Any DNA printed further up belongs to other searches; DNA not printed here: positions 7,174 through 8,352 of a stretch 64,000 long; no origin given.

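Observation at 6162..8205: Stand-alone Rieske oxygenase alpha subunit translationally coupled to an arginase-family ureohydrolase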

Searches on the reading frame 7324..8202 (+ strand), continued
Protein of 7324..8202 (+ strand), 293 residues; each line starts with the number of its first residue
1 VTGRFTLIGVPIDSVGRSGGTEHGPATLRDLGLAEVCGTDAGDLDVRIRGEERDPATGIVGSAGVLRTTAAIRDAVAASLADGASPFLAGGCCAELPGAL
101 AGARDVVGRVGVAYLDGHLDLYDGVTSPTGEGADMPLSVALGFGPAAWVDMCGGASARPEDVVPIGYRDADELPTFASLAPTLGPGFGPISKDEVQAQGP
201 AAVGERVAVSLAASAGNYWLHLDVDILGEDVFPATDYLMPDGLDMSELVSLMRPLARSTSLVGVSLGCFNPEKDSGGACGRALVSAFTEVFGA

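Call 77: find_homologous_proteins(query=A4, max_evalue=1e-20)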
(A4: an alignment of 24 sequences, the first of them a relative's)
Query A4 (24 sequences) (295 aa, profile of the alignment): 4377 proteins with E <= 1e-20 among 8000 candidates; the best 120 are listed.
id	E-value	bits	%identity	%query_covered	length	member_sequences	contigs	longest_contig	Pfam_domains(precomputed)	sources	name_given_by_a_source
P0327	1.6e-110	387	53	98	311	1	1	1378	PF00491.27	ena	-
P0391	4.1e-109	382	65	98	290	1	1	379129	PF00491.27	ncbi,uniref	ncbi:arginase family protein [Nonomuraea sp. NPDC050536]|uniref:arginase family protein n=1 Tax=Nono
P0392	1.2e-108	381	98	100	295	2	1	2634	PF00491.27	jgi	-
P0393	1.4e-108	381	66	98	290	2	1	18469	PF00491.27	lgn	-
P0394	1.6e-108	381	72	98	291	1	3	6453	PF00491.27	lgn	-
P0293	8.3e-108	378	55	98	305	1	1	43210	PF00491.27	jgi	jgi:arginase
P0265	1.1e-107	378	100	100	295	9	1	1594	PF00491.27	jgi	jgi:arginase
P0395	1.3e-107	378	71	98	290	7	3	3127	PF00491.27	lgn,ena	-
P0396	1.6e-107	377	68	97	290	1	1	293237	PF00491.27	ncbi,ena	-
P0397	1.7e-107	377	70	98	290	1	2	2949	PF00491.27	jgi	jgi:arginase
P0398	2.8e-107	376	58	98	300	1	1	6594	PF00491.27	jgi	jgi:arginase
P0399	3.0e-107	376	72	98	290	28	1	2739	PF00491.27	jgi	-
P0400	3.6e-107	376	70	98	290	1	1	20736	PF00491.27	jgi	-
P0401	3.8e-107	376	47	98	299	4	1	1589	PF00491.27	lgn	-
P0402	4.9e-107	376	57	97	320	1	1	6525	PF00491.27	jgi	jgi:arginase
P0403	5.4e-107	375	73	98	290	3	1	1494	PF00491.27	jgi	jgi:arginase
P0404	5.7e-107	375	68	96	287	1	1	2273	PF00491.27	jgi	jgi:arginase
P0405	5.9e-107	375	46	97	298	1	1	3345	PF00491.27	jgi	jgi:arginase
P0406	5.9e-107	375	49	96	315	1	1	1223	PF00491.27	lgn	-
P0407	7.8e-107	375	69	98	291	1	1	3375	PF00491.27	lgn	-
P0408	8.4e-107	375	52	98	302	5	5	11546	PF00491.27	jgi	jgi:arginase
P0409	9.2e-107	375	48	98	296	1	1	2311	PF00491.27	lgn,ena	-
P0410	9.6e-107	375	68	99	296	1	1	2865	PF00491.27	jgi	jgi:arginase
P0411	1.2e-106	374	63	98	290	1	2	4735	PF00491.27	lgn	-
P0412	1.9e-106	374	69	97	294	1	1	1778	PF00491.27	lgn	-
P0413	2.1e-106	374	67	98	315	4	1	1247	PF00491.27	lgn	-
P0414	2.2e-106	373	84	99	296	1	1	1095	PF00491.27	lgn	-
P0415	3.3e-106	373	71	98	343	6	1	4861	PF00491.27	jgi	jgi:arginase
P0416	3.4e-106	373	70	97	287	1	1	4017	PF00491.27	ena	-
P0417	4.2e-106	373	69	98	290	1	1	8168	PF00491.27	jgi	-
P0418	4.5e-106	372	72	98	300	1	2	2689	PF00491.27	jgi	jgi:arginase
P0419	4.9e-106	372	69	97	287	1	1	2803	PF00491.27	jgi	jgi:arginase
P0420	6.7e-106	372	47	99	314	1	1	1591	PF00491.27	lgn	-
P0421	7.0e-106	372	46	97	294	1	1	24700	PF00491.27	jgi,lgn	jgi:arginase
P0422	7.1e-106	372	70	98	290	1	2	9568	PF00491.27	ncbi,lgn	ncbi:MAG: arginase family protein [Gaiellaceae bacterium]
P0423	7.5e-106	372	68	98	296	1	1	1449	PF00491.27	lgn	-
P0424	7.9e-106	372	71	98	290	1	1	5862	PF00491.27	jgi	jgi:arginase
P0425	1.1e-105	371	48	97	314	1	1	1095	PF00491.27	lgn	-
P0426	1.3e-105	371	68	97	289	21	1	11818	PF00491.27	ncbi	ncbi:arginase family protein [soil metagenome]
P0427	1.4e-105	371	72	98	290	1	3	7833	PF00491.27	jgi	jgi:arginase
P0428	1.5e-105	371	63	97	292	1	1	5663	PF00491.27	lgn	-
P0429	1.6e-105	371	56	98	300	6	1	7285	PF00491.27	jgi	jgi:arginase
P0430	1.8e-105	370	70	98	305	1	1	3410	PF00491.27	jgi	jgi:arginase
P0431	2.1e-105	370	43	98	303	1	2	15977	PF00491.27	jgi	jgi:arginase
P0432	3.0e-105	370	45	98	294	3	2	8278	PF00491.27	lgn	-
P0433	3.9e-105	369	69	97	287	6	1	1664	PF00491.27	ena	-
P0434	4.4e-105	369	51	98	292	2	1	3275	PF00491.27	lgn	-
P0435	4.6e-105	369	67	98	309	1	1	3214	PF00491.27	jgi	jgi:arginase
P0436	4.8e-105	369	46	98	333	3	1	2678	PF00491.27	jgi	jgi:arginase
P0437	5.0e-105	369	48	94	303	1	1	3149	PF00491.27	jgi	jgi:arginase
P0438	5.5e-105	369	47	98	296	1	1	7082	PF00491.27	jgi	jgi:arginase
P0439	5.8e-105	369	52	97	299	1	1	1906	PF00491.27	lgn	-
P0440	6.7e-105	369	46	97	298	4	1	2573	PF00491.27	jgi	jgi:arginase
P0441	7.2e-105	368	51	98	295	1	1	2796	PF00491.27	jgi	jgi:arginase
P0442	8.2e-105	368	68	97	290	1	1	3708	PF00491.27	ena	-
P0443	9.0e-105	368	54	95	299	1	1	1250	PF00491.27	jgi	jgi:arginase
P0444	9.1e-105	368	52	97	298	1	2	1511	PF00491.27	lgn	-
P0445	9.3e-105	368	70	98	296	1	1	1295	PF00491.27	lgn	-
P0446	1.0e-104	368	61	96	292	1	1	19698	PF00491.27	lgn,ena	-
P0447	1.1e-104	368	65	98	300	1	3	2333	PF00491.27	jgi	jgi:arginase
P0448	1.2e-104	368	67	98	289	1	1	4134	PF00491.27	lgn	-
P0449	1.3e-104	368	57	96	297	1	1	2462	PF00491.27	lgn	-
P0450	1.5e-104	367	57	97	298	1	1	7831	PF00491.27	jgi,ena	-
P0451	1.5e-104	367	68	98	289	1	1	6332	PF00491.27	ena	-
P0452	2.2e-104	367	87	99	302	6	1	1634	PF00491.27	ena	-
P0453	2.5e-104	367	69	98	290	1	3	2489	PF00491.27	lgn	-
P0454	2.5e-104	367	42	97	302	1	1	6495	PF00491.27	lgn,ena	-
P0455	3.0e-104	366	50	97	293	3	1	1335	PF00491.27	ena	-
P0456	3.2e-104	366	45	98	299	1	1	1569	PF00491.27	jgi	jgi:arginase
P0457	3.2e-104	366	67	98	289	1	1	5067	PF00491.27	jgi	-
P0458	3.3e-104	366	68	98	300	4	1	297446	PF00491.27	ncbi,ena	-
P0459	3.5e-104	366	43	97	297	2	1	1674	PF00491.27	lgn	-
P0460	3.6e-104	366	56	98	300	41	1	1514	PF00491.27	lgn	-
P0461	3.6e-104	366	48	100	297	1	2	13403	PF00491.27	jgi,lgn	-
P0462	4.4e-104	366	56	98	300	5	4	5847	PF00491.27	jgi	jgi:arginase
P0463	4.5e-104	366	47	97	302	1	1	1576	PF00491.27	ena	-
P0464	4.7e-104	366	49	98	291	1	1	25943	PF00491.27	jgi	jgi:arginase family enzyme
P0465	5.2e-104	366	44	97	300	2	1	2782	PF00491.27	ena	-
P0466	5.6e-104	366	54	97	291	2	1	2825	PF00491.27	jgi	-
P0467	6.8e-104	365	35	98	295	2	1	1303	PF00491.27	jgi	jgi:arginase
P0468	7.0e-104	365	67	98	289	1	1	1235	PF00491.27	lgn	-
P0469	7.2e-104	365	47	97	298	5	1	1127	PF00491.27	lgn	-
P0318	8.4e-104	365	52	97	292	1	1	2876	PF00491.27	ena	-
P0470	8.8e-104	365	52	98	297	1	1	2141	PF00491.27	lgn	-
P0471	8.9e-104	365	49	98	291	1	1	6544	PF00491.27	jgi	jgi:arginase family enzyme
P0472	9.6e-104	365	51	98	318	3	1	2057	PF00491.27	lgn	-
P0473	1.1e-103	365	44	97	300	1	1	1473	PF00491.27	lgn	-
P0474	1.2e-103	364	67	95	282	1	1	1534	PF00491.27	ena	-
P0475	1.4e-103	364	56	97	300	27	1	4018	PF00491.27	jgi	jgi:arginase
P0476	1.5e-103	364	67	97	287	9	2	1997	PF00491.27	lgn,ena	-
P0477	1.8e-103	364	56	97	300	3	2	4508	PF00491.27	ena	-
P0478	1.9e-103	364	47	98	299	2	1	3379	PF00491.27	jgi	jgi:arginase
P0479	2.0e-103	364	51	98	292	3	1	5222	PF00491.27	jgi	jgi:arginase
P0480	2.4e-103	363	49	97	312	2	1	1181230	PF00491.27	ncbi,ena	-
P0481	2.5e-103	363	47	97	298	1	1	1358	PF00491.27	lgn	-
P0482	2.5e-103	363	65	98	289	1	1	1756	PF00491.27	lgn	-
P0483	2.6e-103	363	62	98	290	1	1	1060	PF00491.27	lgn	-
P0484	2.7e-103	363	49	99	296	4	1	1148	PF00491.27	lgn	-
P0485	2.8e-103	363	58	98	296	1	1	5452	PF00491.27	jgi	jgi:arginase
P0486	2.9e-103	363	68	98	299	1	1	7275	PF00491.27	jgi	jgi:arginase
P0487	2.9e-103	363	45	96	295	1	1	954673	PF00491.27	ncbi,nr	ncbi:MAG: arginase family protein [Anaerolineaceae bacterium]|nr:arginase family protein [Anaeroline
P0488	2.9e-103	363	52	98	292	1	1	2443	PF00491.27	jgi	jgi:arginase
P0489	3.1e-103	363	56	97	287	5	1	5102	PF00491.27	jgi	jgi:arginase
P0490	4.5e-103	363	48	97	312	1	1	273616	PF00491.27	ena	-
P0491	4.8e-103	363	62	98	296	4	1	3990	PF00491.27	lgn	-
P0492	5.7e-103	362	68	99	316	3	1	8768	PF00491.27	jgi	jgi:arginase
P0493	6.6e-103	362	65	98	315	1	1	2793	PF00491.27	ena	-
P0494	7.4e-103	362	54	98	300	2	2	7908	PF00491.27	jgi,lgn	jgi:arginase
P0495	7.6e-103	362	94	99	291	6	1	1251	PF00491.27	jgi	jgi:arginase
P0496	8.0e-103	362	55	96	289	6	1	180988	PF00491.27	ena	-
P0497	8.2e-103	362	53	98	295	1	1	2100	PF00491.27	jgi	jgi:arginase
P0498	8.7e-103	362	58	97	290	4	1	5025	PF00491.27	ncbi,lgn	-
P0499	8.7e-103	362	45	97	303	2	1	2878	PF00491.27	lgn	-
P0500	1.1e-102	361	36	97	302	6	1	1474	PF00491.27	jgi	jgi:arginase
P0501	1.1e-102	361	54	98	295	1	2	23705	PF00491.27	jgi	jgi:arginase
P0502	1.2e-102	361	56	96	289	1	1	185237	PF00491.27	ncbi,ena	-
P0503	1.4e-102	361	50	99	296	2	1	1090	PF00491.27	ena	-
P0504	1.7e-102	361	64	98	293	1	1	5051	PF00491.27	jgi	jgi:arginase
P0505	1.8e-102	361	46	98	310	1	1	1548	PF00491.27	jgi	jgi:arginase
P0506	1.8e-102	361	50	98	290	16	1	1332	PF00491.27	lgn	-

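Call 78: find_encoding_contigs(protein=P0391, flank=6000, max_places=2)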
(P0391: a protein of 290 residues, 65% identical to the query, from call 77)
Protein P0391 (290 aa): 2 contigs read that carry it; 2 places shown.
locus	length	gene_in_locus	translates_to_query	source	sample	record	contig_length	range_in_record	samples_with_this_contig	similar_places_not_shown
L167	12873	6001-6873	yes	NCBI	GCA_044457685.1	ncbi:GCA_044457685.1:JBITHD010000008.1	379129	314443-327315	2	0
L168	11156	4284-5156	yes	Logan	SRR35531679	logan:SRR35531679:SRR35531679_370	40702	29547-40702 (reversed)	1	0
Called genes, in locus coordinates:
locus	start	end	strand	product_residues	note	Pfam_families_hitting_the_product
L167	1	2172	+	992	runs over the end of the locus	PF00486:Trans_reg_C (weak), PF13424:TPR_12 (faint), PF03704:BTAD, PF13191:AAA_16 (weak), PF00931:NB-ARC, PF13401:AAA_22 (faint)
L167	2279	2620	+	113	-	-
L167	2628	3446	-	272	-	PF04072:LCM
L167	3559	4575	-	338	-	PF08240:ADH_N, PF00107:ADH_zinc_N, PF13602:ADH_zinc_N_2 (weak)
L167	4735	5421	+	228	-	PF00440:TetR_N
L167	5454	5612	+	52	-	PF01614:IclR_C (weak)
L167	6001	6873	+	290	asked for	PF00491:Arginase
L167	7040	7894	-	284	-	PF12146:Hydrolase_4, PF00561:Abhydrolase_1, PF12697:Abhydrolase_6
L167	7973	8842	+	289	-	PF12833:HTH_18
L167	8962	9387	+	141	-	PF00903:Glyoxalase, PF13468:Glyoxalase_3 (weak), PF13669:Glyoxalase_4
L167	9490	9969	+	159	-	PF04542:Sigma70_r2, PF08281:Sigma70_r4_2, PF04545:Sigma70_r4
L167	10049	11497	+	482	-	PF01370:Epimerase, PF05368:NmrA, PF13460:NAD_binding_10, PF11066:DUF2867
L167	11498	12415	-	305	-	PF00376:MerR, PF13411:MerR_1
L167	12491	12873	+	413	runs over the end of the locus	PF00875:DNA_photolyase, PF03441:FAD_binding_7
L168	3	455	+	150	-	?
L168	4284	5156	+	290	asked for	PF00491:Arginase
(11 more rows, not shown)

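Call 79: find_encoding_contigs(protein=P0480, flank=6000, max_places=2)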
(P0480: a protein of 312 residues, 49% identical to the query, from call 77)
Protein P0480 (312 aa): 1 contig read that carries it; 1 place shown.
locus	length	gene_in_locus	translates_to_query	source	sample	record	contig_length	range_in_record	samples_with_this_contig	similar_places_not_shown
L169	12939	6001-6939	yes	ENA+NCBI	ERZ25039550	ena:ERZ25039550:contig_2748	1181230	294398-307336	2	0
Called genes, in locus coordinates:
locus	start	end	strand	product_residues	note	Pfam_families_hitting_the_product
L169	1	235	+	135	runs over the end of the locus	-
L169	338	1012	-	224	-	PF00072:Response_reg, PF08281:Sigma70_r4_2 (faint), PF00196:GerE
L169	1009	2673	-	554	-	PF00512:HisKA (weak), PF02518:HATPase_c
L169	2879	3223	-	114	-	PF00353:HemolysinCabind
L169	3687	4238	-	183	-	-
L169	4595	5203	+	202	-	PF00202:Aminotran_3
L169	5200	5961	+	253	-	PF00202:Aminotran_3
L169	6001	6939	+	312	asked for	PF00491:Arginase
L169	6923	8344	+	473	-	PF01266:DAO, PF01946:Thi4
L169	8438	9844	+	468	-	PF00890:FAD_binding_2 (weak), PF01266:DAO, PF01494:FAD_binding_3 (weak), PF01946:Thi4 (weak), PF07992:Pyr_redox_2 (weak), PF12831:FAD_oxidored, PF13450:NAD_binding_8, PF01593:Amino_oxidase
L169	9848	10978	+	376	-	PF00005:ABC_tran, PF08402:TOBE_2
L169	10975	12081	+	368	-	PF01547:SBP_bac_1, PF13416:SBP_bac_8, PF13531:SBP_bac_11 (weak), PF13343:SBP_bac_6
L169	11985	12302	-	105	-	-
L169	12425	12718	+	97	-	-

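Call 80: find_encoding_contigs(protein=P0487, flank=6000, max_places=2)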
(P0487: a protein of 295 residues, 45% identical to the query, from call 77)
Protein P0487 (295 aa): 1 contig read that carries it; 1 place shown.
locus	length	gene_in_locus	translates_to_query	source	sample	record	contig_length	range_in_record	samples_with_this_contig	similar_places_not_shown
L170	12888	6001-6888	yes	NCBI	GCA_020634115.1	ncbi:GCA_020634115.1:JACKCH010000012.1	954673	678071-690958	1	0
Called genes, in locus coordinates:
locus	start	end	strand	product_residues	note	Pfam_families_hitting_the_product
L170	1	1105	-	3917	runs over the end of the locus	PF00082:Peptidase_S8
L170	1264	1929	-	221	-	PF10105:DUF2344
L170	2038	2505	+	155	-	-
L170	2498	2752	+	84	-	-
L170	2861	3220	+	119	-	PF05635:23S_rRNA_IVP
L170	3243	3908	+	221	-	PF02586:SRAP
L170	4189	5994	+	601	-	PF01336:tRNA_anti-codon, PF00152:tRNA-synt_2, PF02938:GAD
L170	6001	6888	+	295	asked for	PF00491:Arginase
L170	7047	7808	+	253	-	-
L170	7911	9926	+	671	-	PF00270:DEAD (faint), PF04851:ResIII, PF17757:UvrB_inter, PF27431:UvrB_3rd, PF00271:Helicase_C, PF12344:UvrB, PF02151:UVR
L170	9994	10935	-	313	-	PF02899:Phage_int_SAM_1 (weak), PF00589:Phage_integrase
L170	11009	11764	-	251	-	PF21948:LplA-B_cat, PF03099:BPL_LplA_LipB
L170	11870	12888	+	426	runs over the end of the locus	PF03816:LytR_cpsA_psr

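Call 81: find_encoding_contigs(protein=P0496, flank=6000, max_places=1)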
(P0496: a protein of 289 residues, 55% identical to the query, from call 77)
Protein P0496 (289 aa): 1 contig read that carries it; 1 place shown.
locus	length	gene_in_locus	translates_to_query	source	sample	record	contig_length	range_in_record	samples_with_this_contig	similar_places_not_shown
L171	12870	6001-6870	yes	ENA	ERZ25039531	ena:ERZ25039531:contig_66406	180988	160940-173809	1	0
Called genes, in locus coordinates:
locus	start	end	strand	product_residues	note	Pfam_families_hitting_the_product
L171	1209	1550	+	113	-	-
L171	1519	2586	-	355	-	-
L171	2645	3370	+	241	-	-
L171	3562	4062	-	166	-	-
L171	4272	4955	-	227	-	PF00764:Arginosuc_synth, PF20979:Arginosuc_syn_C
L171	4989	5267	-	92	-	PF00764:Arginosuc_synth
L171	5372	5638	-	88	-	-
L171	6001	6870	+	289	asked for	PF00491:Arginase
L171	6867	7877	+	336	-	PF08240:ADH_N, PF00107:ADH_zinc_N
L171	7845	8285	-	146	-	PF07366:SnoaL (weak), PF12680:SnoaL_2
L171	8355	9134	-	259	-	PF00202:Aminotran_3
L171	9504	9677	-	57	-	-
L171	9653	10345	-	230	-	PF00696:AA_kinase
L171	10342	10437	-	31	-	-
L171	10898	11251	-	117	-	PF01960:ArgJ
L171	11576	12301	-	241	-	PF01118:Semialdhyde_dh (weak), PF22698:Semialdhyde_dhC_1, PF02774:Semialdhyde_dhC (weak)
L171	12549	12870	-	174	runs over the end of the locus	PF17759:tRNA_synthFbeta (weak), PF03147:FDX-ACB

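Call 82: find_encoding_contigs(protein=P0458, flank=6000, max_places=1)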
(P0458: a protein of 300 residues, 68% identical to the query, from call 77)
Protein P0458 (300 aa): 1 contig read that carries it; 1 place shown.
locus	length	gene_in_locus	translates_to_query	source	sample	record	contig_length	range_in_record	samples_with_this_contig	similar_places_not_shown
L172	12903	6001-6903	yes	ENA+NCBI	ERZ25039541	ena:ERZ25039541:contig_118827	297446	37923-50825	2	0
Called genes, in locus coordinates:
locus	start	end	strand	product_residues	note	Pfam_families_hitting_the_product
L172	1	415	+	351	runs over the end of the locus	PF20067:SSL_N (faint), PF01436:NHL (faint), PF08450:SGL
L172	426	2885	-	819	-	-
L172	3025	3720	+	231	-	-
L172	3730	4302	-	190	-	-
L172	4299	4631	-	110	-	-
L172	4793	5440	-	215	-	PF00067:p450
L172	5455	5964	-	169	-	-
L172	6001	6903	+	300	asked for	PF00491:Arginase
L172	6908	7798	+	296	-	-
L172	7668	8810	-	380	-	PF00561:Abhydrolase_1, PF00975:Thioesterase (weak), PF12146:Hydrolase_4, PF12697:Abhydrolase_6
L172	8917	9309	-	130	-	PF03364:Polyketide_cyc, PF10604:Polyketide_cyc2 (weak)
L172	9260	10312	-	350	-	PF00378:ECH_1, PF16113:ECH_2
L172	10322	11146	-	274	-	PF02739:5_3_exonuc_N, PF01367:5_3_exonuc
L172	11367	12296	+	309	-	PF00561:Abhydrolase_1, PF12146:Hydrolase_4, PF12697:Abhydrolase_6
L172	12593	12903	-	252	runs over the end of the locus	PF00989:PAS (weak), PF13426:PAS_9 (weak), PF08447:PAS_3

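Call 83: find_encoding_contigs(protein=P0490, flank=6000, max_places=1)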
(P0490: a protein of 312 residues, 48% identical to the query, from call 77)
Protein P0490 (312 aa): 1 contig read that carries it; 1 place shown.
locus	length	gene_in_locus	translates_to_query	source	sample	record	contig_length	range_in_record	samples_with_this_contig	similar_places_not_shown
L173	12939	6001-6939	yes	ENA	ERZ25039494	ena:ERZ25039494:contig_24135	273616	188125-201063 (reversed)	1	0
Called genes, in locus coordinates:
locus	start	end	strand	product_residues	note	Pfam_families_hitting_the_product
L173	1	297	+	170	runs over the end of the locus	-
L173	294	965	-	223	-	PF00072:Response_reg, PF04545:Sigma70_r4 (faint), PF08281:Sigma70_r4_2 (weak), PF00196:GerE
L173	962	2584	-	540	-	PF00512:HisKA (weak), PF02518:HATPase_c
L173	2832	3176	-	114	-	PF00353:HemolysinCabind (weak)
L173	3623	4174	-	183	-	-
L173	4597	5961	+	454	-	PF00202:Aminotran_3, PF00155:Aminotran_1_2 (weak)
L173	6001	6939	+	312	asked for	PF00491:Arginase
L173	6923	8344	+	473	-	PF01266:DAO, PF01946:Thi4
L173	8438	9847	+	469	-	PF00890:FAD_binding_2 (weak), PF01266:DAO, PF01494:FAD_binding_3 (weak), PF07992:Pyr_redox_2 (weak), PF12831:FAD_oxidored (weak), PF13450:NAD_binding_8, PF01593:Amino_oxidase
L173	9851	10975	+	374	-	PF00005:ABC_tran, PF08402:TOBE_2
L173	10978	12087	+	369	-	PF01547:SBP_bac_1, PF13531:SBP_bac_11 (weak), PF13416:SBP_bac_8, PF13343:SBP_bac_6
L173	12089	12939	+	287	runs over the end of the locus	PF00528:BPD_transp_1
